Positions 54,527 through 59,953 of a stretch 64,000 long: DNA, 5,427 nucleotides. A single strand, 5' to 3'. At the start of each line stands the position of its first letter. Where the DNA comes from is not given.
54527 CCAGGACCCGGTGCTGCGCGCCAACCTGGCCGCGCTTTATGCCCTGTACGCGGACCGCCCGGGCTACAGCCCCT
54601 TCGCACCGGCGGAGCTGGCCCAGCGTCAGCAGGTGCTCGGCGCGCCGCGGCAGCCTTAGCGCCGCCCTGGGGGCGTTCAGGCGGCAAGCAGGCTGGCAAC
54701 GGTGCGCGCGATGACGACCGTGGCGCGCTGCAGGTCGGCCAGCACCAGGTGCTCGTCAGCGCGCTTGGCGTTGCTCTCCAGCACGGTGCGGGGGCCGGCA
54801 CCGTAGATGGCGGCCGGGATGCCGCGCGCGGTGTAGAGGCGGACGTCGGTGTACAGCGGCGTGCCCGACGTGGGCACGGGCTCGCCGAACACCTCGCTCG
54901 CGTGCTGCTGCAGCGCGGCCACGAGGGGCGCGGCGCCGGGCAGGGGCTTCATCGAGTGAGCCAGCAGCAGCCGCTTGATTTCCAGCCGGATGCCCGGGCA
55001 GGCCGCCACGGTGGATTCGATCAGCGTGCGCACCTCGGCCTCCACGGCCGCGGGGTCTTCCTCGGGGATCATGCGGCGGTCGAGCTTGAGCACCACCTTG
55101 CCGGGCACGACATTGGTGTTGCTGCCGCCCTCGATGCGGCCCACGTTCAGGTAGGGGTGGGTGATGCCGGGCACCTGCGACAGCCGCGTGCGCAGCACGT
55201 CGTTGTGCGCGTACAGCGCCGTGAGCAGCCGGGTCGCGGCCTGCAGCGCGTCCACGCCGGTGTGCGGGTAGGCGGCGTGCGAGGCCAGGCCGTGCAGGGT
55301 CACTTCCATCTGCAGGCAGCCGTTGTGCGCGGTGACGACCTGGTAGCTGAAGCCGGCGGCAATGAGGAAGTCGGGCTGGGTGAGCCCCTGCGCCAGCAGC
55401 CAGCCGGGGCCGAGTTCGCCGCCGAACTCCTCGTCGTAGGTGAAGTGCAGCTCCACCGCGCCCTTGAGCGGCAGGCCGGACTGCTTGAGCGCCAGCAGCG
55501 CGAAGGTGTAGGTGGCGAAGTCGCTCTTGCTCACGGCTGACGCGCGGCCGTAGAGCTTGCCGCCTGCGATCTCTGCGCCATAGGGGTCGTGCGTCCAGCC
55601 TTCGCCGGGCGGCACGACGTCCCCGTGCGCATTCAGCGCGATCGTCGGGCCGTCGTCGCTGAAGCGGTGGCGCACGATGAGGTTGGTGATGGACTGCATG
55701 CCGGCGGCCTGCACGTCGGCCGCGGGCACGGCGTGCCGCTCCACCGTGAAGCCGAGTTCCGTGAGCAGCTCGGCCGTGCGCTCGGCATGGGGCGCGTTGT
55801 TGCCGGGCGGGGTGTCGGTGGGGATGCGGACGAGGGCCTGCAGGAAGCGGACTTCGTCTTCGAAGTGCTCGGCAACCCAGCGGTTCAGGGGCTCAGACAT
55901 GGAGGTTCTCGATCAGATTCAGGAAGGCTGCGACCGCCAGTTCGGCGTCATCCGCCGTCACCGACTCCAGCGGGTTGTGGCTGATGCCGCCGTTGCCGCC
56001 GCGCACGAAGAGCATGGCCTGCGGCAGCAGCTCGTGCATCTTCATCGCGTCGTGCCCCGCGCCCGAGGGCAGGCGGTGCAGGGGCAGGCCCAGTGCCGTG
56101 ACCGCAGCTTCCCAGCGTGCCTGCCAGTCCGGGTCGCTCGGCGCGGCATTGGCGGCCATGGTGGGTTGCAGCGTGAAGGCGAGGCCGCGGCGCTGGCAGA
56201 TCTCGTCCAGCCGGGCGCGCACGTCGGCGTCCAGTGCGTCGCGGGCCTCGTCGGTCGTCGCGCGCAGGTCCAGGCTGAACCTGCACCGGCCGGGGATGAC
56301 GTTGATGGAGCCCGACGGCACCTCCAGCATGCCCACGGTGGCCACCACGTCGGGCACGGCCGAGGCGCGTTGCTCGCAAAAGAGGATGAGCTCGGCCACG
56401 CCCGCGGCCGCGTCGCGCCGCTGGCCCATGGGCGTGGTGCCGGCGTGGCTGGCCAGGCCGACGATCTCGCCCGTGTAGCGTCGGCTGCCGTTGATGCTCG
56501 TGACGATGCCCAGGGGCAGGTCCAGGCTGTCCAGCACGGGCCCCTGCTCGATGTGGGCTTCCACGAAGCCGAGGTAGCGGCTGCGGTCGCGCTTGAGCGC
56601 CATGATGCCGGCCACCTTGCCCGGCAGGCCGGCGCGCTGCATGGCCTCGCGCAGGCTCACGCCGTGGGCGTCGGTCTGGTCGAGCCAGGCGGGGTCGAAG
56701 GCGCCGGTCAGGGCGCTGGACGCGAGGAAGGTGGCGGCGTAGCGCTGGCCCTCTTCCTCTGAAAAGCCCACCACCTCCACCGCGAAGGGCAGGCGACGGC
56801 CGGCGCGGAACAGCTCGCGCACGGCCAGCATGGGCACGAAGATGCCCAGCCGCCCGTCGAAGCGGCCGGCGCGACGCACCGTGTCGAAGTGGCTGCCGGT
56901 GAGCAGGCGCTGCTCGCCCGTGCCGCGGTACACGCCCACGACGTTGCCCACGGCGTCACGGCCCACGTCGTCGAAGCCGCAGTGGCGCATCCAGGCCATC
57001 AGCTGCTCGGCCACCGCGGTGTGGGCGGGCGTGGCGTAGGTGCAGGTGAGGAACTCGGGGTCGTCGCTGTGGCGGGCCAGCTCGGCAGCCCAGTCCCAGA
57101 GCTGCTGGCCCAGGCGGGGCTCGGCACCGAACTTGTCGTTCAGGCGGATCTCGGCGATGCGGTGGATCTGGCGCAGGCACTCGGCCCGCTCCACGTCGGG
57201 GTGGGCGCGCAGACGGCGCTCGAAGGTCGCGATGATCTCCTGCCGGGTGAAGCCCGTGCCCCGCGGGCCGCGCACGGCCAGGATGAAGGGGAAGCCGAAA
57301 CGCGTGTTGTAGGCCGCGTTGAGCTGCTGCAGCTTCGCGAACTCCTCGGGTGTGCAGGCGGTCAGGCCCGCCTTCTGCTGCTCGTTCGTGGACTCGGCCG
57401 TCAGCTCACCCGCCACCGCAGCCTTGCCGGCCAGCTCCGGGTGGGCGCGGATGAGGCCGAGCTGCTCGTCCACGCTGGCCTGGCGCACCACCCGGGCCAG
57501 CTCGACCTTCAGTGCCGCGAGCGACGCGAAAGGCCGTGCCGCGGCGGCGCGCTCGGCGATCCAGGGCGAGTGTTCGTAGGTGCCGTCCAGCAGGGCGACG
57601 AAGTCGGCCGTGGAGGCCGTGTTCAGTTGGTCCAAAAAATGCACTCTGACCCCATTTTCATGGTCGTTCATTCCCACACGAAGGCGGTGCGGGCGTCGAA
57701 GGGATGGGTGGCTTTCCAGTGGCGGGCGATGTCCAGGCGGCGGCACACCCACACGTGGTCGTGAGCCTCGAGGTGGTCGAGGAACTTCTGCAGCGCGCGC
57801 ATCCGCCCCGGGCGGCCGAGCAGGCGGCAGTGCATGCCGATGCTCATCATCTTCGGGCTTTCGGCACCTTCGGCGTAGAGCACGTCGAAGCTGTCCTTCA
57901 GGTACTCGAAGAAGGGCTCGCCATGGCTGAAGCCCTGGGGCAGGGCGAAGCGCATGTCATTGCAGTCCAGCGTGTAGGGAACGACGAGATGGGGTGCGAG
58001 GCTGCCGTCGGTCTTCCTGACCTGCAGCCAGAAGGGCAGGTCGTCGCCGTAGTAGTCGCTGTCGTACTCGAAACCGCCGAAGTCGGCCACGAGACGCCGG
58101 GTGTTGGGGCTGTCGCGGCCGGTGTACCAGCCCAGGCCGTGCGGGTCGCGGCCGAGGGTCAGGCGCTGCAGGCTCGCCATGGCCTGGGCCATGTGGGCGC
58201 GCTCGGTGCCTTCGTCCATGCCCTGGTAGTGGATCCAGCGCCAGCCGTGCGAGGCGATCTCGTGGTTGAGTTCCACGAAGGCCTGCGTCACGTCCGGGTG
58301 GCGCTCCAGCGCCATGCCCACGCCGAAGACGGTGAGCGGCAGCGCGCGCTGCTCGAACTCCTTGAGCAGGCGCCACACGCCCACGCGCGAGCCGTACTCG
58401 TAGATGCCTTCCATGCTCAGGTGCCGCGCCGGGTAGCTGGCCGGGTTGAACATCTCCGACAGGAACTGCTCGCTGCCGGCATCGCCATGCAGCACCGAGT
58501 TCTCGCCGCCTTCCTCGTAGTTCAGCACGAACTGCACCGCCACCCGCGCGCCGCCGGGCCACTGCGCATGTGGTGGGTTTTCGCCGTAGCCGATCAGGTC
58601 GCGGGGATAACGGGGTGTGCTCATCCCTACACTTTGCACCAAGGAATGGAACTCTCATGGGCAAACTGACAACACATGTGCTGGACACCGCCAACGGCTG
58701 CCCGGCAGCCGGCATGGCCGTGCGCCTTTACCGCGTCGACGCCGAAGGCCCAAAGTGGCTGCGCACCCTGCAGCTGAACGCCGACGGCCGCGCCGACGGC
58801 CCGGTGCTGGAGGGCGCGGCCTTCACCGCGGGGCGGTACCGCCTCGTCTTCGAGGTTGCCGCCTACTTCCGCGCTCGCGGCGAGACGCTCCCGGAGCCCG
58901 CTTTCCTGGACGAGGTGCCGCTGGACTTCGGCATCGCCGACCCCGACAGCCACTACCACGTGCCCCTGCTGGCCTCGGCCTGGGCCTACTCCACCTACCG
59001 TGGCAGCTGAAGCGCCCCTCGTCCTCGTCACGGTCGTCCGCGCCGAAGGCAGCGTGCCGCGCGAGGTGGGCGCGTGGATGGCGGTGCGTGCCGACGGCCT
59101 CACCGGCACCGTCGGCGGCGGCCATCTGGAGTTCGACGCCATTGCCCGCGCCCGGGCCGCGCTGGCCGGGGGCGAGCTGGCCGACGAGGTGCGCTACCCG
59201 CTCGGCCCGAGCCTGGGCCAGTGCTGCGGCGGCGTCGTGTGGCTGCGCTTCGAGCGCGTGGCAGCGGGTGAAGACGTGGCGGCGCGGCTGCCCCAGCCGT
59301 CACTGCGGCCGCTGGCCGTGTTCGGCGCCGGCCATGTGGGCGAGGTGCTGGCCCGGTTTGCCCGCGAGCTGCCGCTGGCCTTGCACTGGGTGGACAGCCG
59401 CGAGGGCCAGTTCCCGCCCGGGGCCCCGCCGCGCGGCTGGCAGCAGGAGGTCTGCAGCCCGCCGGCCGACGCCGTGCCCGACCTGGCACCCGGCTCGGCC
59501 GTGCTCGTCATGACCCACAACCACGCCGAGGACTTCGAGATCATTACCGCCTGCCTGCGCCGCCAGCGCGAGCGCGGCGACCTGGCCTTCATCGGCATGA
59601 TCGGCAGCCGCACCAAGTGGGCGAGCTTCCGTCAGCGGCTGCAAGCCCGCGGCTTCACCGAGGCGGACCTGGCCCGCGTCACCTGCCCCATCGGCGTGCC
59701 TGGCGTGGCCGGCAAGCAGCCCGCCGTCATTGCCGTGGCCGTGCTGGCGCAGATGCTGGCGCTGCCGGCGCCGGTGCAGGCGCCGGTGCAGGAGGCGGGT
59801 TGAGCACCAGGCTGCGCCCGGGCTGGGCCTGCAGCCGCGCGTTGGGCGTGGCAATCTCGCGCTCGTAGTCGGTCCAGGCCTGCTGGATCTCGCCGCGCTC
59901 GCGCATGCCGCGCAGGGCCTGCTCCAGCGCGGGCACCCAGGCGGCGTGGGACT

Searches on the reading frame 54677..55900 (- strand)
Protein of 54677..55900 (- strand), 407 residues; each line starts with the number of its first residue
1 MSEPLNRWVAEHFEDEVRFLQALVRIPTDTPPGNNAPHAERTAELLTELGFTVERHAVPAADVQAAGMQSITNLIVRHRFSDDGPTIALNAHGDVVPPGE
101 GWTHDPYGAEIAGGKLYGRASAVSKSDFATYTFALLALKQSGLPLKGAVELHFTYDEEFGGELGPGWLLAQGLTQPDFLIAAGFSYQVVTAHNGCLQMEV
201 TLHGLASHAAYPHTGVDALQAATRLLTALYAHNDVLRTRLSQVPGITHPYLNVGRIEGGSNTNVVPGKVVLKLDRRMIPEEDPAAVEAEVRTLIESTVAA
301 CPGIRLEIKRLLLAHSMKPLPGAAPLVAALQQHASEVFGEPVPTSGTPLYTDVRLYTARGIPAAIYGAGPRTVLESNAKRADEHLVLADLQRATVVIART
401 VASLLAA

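Call 34: search_protein_families(library=pfam, proteins=[window:54677-55900:-], max_evalue=0.001)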
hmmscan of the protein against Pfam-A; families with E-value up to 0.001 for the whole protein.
window:54677-55900:- (407 aa): 2 families
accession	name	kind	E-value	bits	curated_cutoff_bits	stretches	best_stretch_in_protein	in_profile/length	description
PF01546.33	Peptidase_M20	-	2.3e-25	90.1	24.6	1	88-401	1-204/206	Peptidase family M20/M25/M40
PF07687.19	M20_dimer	-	1.3e-19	70.5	21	1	190-296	1-101/107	Peptidase dimerisation domain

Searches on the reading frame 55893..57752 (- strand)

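Call 34: search_protein_families(library=pfam, proteins=[window:55893-57752:-], max_evalue=0.001)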
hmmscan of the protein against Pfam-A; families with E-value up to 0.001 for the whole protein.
window:55893-57752:- (619 aa): 4 families
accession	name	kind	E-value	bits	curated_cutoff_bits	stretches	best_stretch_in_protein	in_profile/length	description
PF09349.15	OHCU_decarbox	-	4.9e-48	164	24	1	44-205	1-155/155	OHCU decarboxylase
PF01546.33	Peptidase_M20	-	1.4e-16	61.5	24.6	1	285-616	2-206/206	Peptidase family M20/M25/M40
PF07687.19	M20_dimer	-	9.1e-06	26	21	1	422-519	5-103/107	Peptidase dimerisation domain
PF04389.22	Peptidase_M28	-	0.00083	19.6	21.3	0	270-345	1-78/193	Peptidase family M28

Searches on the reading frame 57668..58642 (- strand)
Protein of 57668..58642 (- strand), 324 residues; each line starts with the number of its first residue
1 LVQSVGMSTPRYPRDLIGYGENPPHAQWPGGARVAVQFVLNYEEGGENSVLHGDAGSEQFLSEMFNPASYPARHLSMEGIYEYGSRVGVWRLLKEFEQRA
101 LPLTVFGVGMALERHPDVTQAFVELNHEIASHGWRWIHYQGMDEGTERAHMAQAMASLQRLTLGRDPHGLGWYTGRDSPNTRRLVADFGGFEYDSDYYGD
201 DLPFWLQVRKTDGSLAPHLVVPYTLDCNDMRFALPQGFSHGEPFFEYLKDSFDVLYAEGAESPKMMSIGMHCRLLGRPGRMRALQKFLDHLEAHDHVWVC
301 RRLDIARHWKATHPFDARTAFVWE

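Call 34: search_protein_families(library=pfam, proteins=[window:57668-58642:-], max_evalue=0.001)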
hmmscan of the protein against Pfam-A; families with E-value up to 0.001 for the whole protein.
window:57668-58642:- (324 aa): 1 family
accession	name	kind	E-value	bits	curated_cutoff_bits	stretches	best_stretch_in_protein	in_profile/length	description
PF01522.26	Polysacc_deac_1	-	5.8e-10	39.6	23.1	1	83-189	15-120/124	Polysaccharide deacetylase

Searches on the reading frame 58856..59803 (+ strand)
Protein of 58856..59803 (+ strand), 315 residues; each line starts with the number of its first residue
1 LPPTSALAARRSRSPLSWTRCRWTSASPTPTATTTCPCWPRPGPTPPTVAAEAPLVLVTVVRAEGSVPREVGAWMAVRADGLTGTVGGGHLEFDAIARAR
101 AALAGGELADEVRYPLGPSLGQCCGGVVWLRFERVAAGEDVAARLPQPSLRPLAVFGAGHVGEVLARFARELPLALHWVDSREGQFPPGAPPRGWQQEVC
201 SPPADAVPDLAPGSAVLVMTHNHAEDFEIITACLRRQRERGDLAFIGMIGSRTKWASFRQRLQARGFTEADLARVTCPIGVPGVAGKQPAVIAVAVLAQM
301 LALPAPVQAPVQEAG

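Call 34: search_protein_families(library=pfam, proteins=[window:58856-59803:+], max_evalue=0.001)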
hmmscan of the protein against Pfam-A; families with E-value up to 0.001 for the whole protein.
window:58856-59803:+ (315 aa): 2 families
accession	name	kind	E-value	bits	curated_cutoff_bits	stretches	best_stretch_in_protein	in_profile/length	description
PF13478.12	XdhC_C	-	2.5e-35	122.1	29.7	1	153-300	1-125/125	XdhC Rossmann domain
PF02625.21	XdhC_CoxI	-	5.3e-20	71.6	24.3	1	50-113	3-66/68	XdhC and CoxI family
